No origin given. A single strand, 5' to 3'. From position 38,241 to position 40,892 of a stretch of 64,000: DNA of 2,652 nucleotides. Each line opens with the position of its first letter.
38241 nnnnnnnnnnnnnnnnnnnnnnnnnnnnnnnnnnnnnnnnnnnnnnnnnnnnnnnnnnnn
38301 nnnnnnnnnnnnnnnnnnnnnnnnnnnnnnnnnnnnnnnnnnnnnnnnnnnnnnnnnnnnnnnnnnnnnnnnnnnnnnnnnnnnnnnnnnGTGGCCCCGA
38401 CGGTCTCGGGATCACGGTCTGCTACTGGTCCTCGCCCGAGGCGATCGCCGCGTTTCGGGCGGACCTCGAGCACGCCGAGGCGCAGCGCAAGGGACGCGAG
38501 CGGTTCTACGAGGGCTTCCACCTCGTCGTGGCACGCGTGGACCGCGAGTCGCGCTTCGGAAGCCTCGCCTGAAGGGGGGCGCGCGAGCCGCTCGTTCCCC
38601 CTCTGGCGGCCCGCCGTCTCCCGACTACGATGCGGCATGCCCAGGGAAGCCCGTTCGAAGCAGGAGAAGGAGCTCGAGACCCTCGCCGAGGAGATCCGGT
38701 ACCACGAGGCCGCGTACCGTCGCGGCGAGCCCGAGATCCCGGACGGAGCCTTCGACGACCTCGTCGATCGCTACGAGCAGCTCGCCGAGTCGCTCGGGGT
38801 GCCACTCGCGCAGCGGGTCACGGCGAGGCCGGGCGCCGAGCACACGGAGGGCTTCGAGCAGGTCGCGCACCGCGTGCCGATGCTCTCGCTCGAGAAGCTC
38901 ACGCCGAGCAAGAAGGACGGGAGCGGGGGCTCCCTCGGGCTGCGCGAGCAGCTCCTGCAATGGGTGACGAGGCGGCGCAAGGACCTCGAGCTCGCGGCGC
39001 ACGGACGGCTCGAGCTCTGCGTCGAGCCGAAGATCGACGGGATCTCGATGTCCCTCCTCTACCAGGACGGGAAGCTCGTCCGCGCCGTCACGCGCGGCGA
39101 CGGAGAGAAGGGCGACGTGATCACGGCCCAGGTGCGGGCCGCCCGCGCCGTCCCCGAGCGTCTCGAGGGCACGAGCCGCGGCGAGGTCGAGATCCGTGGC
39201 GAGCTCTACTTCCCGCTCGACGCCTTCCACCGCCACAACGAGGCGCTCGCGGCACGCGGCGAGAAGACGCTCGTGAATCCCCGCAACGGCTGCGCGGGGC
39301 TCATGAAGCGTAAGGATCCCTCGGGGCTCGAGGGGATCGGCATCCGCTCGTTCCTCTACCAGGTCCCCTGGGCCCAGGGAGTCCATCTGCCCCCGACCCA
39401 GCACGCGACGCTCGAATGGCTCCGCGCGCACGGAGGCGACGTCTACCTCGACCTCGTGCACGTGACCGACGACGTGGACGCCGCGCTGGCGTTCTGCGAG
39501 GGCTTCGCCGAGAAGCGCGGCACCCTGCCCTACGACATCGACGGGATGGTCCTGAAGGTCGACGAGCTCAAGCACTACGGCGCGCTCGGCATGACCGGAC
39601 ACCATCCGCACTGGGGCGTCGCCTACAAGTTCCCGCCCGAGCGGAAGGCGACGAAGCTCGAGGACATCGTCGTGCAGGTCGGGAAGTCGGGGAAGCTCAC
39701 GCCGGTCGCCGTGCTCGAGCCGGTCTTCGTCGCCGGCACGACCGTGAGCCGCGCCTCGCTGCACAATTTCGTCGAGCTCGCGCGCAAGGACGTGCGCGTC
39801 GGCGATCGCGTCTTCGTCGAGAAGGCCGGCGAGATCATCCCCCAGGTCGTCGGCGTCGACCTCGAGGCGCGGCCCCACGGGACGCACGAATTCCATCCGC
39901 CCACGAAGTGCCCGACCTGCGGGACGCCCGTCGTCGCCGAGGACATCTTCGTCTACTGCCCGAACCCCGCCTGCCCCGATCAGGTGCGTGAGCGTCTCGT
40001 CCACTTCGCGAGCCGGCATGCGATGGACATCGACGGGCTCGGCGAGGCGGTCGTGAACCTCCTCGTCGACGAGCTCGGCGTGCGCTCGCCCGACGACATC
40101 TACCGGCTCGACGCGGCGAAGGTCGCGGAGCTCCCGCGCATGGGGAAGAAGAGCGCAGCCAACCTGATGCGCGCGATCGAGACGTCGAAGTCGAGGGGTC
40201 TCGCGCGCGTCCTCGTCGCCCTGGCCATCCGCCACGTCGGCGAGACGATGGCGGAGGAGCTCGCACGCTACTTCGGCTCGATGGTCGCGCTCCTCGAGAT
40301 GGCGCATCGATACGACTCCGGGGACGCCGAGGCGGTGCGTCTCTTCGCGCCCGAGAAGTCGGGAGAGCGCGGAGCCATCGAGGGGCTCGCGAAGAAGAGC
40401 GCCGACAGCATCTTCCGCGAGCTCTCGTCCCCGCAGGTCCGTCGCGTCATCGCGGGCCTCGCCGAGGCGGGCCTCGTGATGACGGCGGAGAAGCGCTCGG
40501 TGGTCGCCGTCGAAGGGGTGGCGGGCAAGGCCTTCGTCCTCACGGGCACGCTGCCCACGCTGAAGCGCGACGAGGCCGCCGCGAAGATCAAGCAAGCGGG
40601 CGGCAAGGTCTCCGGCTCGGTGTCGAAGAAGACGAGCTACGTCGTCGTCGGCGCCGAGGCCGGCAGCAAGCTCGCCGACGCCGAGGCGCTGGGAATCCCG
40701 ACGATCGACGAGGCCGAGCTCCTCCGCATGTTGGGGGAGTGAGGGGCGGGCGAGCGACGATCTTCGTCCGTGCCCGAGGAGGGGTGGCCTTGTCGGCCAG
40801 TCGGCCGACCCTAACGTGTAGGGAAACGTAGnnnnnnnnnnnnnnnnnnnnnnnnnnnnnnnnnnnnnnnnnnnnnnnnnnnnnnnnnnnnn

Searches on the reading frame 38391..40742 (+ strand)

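Call 8: search_protein_families(library=pfam, proteins=[window:38391-40742:+], max_evalue=0.01)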
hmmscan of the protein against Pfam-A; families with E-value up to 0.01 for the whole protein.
window:38391-40742:+ (783 aa): 7 families
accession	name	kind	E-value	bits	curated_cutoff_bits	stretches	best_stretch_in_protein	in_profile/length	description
PF01653.23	DNA_ligase_aden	-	1.4e-61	208.7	27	1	154-417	3-253/253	NAD-dependent DNA ligase adenylation domain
PF03120.22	DNA_ligase_OB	-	9.1e-33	112.4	32.9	1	421-496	2-77/79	NAD-dependent DNA ligase OB-fold domain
PF00533.33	BRCT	-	6.3e-13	49.2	21.3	1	712-780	8-77/78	BRCA1 C Terminus (BRCT) domain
PF14520.12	HHH_5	-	6.1e-09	36.7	27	1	545-596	5-55/57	Helix-hairpin-helix domain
PF12826.13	HHH_2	-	2e-08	34.7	27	1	606-637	1-32/64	Helix-hairpin-helix motif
PF03119.21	DNA_ligase_ZBD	-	0.00038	20.7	25.8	1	506-529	1-26/27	NAD-dependent DNA ligase C4 zinc finger domain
PF12738.14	PTCB-BRCT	-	0.00049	20.5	22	1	725-772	12-59/63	twin BRCT domain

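Call 9: search_protein_families(library=ncbifam, proteins=[window:38391-40742:+], max_evalue=0.01)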
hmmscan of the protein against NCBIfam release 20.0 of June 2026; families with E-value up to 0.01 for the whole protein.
window:38391-40742:+ (783 aa): 8 families
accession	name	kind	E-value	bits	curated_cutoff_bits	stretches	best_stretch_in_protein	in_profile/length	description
NF005932.1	PRK07956.1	equivalog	5.5e-196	653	369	1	94-781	2-664/664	NAD-dependent DNA ligase LigA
TIGR00575.1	dnlj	equivalog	3.8e-193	643.5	444.45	1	98-777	1-652/652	NAD-dependent DNA ligase LigA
NF010931.0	PRK14351.1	equivalog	3.8e-156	521.5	1051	1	90-781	31-682/692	NAD-dependent DNA ligase LigA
NF010930.0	PRK14350.1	equivalog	3e-93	313.3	652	1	90-772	4-656/669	NAD-dependent DNA ligase LigA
NF005987.0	PRK08097.1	equivalog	4e-58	197.2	498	1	83-626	22-509/562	NAD-dependent DNA ligase LigB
NF004844.0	PRK06195.1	equivalog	3.8e-09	36.4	373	1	709-763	220-274/309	DNA polymerase III subunit epsilon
NF004719.0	PRK06063.1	equivalog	9.9e-05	21.4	389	1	724-782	247-307/331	DEDDh family exonuclease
NF047932.1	antiphage_GapS2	exception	0.0019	18.4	330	1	716-770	128-185/189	anti-phage protein GapS2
